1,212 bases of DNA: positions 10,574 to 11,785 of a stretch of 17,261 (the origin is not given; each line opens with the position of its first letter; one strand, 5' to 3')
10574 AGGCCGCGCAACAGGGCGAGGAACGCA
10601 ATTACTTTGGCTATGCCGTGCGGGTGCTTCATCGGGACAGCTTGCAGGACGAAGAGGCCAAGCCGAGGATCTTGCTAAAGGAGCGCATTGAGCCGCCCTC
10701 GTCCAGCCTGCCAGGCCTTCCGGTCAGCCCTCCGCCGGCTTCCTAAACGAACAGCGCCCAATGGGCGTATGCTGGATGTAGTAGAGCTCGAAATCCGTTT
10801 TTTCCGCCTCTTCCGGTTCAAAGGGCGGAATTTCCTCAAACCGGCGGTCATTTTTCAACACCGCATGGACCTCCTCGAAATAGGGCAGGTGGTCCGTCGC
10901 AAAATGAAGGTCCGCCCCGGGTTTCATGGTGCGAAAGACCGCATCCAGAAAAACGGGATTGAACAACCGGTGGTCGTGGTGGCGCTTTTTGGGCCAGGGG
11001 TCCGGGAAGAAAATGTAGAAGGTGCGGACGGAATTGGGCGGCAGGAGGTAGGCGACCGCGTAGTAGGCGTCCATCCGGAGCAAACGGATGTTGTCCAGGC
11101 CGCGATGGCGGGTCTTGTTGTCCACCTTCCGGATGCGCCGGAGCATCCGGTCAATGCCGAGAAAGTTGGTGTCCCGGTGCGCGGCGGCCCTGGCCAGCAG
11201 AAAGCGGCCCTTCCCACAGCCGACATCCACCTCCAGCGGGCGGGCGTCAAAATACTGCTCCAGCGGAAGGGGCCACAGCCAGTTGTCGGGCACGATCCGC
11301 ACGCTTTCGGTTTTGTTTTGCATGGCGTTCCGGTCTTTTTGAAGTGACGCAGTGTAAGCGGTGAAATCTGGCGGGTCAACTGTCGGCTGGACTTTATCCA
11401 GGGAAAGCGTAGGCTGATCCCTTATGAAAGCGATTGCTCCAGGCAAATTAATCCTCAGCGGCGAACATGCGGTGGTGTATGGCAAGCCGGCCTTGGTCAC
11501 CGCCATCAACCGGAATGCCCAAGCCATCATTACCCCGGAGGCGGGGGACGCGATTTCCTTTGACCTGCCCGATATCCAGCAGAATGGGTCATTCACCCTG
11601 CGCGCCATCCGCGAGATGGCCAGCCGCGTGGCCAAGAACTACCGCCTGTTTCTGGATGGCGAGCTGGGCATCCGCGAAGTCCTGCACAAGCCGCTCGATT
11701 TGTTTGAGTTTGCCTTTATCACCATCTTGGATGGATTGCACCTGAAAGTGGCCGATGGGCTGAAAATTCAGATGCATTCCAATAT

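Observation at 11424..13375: Two tandem mevalonate-kinase-like GHMP kinases; mevalonate pathway apparently interrupted after the second kinase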

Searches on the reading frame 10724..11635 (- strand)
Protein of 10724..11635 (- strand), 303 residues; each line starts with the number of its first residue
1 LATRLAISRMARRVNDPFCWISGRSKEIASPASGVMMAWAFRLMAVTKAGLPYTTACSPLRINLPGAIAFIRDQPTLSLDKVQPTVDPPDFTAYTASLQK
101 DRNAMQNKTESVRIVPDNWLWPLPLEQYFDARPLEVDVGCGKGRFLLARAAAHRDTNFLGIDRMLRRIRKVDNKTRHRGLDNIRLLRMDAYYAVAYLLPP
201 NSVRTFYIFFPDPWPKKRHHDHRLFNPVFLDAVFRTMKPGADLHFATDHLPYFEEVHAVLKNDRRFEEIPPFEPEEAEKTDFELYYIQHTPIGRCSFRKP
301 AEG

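Call 4: search_protein_families(library=pfam, proteins=[window:10724-11635:-], max_evalue=0.01)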
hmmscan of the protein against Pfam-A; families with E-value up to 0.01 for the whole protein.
window:10724-11635:- (303 aa): 6 families
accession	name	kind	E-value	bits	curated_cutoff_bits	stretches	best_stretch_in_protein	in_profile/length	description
PF02390.23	Methyltransf_4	-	6.4e-40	136.9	24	1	132-270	2-140/173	Putative methyltransferase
PF13649.12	Methyltransf_25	-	6.5e-06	27.2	27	1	136-191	2-56/97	Methyltransferase domain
PF24675.1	NpmA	-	1.3e-05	25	60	1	134-189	26-85/214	16S rRNA (adenine(1408)-N(1))-methyltransferase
PF13847.12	Methyltransf_31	-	3.6e-05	23.9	27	1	136-189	8-62/145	Methyltransferase domain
PF08242.18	Methyltransf_12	-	0.00036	21.6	30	1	136-189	1-54/98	Methyltransferase domain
PF08241.18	Methyltransf_11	-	0.0033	18.4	21.2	0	136-191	1-52/95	Methyltransferase domain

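Call 5: search_protein_families(library=ncbifam, proteins=[window:10724-11635:-], max_evalue=0.01)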
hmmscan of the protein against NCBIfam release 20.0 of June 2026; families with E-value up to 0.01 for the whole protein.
window:10724-11635:- (303 aa): 6 families
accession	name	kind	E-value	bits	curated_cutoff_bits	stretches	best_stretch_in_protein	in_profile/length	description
TIGR00091.1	TIGR00091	equivalog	5.3e-36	123.8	112.65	1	131-269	16-154/194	tRNA (guanosine(46)-N7)-methyltransferase TrmB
NF001080.0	PRK00121.2-2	equivalog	4.7e-26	91.4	132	1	126-262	40-176/224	tRNA (guanosine(46)-N7)-methyltransferase TrmB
NF010719.0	PRK14121.1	equivalog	3.8e-20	72.3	402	1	133-260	124-248/396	tRNA (guanosine(46)-N7)-methyltransferase TrmB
NF002421.0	PRK01544.1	equivalog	1.2e-14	54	567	1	132-268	348-483/524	bifunctional peptide chain release factor N(5)-glutamine methyltransferase PrmC/tRNA (guanosine(46)-N7)-methyltransferase TrmB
TIGR02469.1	CbiT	equivalog_domain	0.0035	17.6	78.3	1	136-193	24-81/124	precorrin-6Y C5,15-methyltransferase (decarboxylating) subunit CbiT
NF051863.1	16S_A1408_WarA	equivalog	0.0073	16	305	0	135-164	2-31/190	16S rRNA (adenine(1408)-N(1))-methyltransferase WarA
